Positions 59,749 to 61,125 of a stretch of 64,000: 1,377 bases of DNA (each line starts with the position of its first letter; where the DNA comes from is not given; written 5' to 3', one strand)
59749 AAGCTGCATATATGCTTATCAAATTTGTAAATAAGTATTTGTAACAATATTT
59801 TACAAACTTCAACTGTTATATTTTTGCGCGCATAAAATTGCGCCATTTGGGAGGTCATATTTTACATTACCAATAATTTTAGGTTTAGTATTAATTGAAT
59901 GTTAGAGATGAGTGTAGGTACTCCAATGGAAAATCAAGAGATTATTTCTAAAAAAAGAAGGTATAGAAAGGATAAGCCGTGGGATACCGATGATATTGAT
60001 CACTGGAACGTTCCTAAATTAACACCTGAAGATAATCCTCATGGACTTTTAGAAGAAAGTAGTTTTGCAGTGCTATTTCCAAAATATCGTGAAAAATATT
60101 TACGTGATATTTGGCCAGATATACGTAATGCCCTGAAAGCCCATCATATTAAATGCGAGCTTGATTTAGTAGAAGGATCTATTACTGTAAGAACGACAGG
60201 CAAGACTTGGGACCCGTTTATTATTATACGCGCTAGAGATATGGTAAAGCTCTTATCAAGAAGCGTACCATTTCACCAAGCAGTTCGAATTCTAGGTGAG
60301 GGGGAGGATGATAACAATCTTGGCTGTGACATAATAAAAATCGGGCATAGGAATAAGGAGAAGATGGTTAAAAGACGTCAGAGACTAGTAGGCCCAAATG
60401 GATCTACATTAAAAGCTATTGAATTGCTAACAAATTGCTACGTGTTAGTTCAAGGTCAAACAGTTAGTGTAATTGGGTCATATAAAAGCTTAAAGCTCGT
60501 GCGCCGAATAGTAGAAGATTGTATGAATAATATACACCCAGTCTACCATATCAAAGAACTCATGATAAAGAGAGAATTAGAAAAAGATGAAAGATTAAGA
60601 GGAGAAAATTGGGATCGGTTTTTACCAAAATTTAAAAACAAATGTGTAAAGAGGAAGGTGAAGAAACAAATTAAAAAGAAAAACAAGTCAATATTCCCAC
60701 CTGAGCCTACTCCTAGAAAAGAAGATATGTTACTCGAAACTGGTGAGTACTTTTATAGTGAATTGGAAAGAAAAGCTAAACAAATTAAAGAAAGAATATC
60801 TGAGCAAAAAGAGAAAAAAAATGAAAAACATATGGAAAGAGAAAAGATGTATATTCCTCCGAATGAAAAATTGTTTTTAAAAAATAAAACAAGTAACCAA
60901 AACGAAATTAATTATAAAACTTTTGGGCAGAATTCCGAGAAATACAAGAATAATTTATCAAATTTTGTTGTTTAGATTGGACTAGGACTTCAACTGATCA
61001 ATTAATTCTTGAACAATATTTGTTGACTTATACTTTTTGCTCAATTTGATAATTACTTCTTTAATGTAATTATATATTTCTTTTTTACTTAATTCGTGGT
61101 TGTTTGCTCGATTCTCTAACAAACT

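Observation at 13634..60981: Convergent gene pairs with stop codons 1-25 nt apart imply obligatory 3' UTR overlap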

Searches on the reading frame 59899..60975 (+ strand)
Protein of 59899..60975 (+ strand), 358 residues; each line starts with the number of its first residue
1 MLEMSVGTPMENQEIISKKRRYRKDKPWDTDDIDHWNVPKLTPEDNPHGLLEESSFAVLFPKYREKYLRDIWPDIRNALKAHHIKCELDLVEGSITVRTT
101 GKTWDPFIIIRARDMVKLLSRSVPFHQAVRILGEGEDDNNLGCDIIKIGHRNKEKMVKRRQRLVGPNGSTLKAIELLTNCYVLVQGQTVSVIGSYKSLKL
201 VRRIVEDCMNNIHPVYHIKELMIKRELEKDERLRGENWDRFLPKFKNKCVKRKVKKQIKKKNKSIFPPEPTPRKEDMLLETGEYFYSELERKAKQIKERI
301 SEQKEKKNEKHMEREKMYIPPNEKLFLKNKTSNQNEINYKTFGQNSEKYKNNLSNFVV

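Call 8: search_protein_families(library=pfam, proteins=[window:59899-60975:+], max_evalue=0.01)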
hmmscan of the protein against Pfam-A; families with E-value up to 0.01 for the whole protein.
window:59899-60975:+ (358 aa): 4 families
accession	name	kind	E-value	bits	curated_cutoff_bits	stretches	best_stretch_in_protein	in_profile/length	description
PF21800.4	KH_KRR1_2nd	-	9.3e-44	147.8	27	1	143-229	3-91/91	KRR1 small subunit processome component, second KH domain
PF17903.8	KH_KRR1_1st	-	2e-30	105.2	23.4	1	54-132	1-79/81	Krr1 KH1 domain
PF22675.2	KH-I_KHDC4-BBP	-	0.00074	19.8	30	1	159-187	7-35/76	KHDC4/BBP-like, KH-domain type I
PF00013.35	KH_1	-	0.0015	18.7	21.5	1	161-206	12-65/66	KH domain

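Call 9: find_encoding_contigs(protein=window:59899-60975:+, flank=3000, max_places=4)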
Protein window:59899-60975:+ (358 aa): 23 contigs read that carry it; 4 places shown.
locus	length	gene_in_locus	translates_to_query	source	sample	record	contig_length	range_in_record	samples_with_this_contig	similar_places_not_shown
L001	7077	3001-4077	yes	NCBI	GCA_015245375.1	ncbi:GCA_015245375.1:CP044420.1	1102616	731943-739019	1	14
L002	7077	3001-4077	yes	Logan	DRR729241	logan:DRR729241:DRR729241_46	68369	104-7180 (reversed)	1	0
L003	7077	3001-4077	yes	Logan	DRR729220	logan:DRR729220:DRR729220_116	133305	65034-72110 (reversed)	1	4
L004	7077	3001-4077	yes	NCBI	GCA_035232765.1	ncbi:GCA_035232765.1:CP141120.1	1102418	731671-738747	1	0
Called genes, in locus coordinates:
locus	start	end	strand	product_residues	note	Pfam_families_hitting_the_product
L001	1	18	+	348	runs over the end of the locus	PF03416:Peptidase_C54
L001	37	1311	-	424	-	PF04280:Tim44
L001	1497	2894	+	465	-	PF13091:PLDc_2, PF00614:PLDc (faint), PF13091:PLDc_2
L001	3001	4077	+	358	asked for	PF17903:KH_KRR1_1st, PF21800:KH_KRR1_2nd, PF22891:KH_PNO1_2nd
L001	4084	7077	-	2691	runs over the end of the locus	PF24515:ARM_KNTC1_3rd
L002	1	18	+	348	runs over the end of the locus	PF03416:Peptidase_C54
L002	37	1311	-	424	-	PF04280:Tim44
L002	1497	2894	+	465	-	PF13091:PLDc_2, PF00614:PLDc (faint), PF13091:PLDc_2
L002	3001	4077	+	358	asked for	PF17903:KH_KRR1_1st, PF21800:KH_KRR1_2nd, PF22891:KH_PNO1_2nd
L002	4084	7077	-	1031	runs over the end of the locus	?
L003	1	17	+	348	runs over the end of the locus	PF03416:Peptidase_C54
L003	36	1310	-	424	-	PF04280:Tim44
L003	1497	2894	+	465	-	PF13091:PLDc_2, PF00614:PLDc (faint), PF13091:PLDc_2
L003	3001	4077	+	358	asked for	PF17903:KH_KRR1_1st, PF21800:KH_KRR1_2nd, PF22891:KH_PNO1_2nd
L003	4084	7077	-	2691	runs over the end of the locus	PF24515:ARM_KNTC1_3rd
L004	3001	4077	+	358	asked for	PF17903:KH_KRR1_1st, PF21800:KH_KRR1_2nd, PF22891:KH_PNO1_2nd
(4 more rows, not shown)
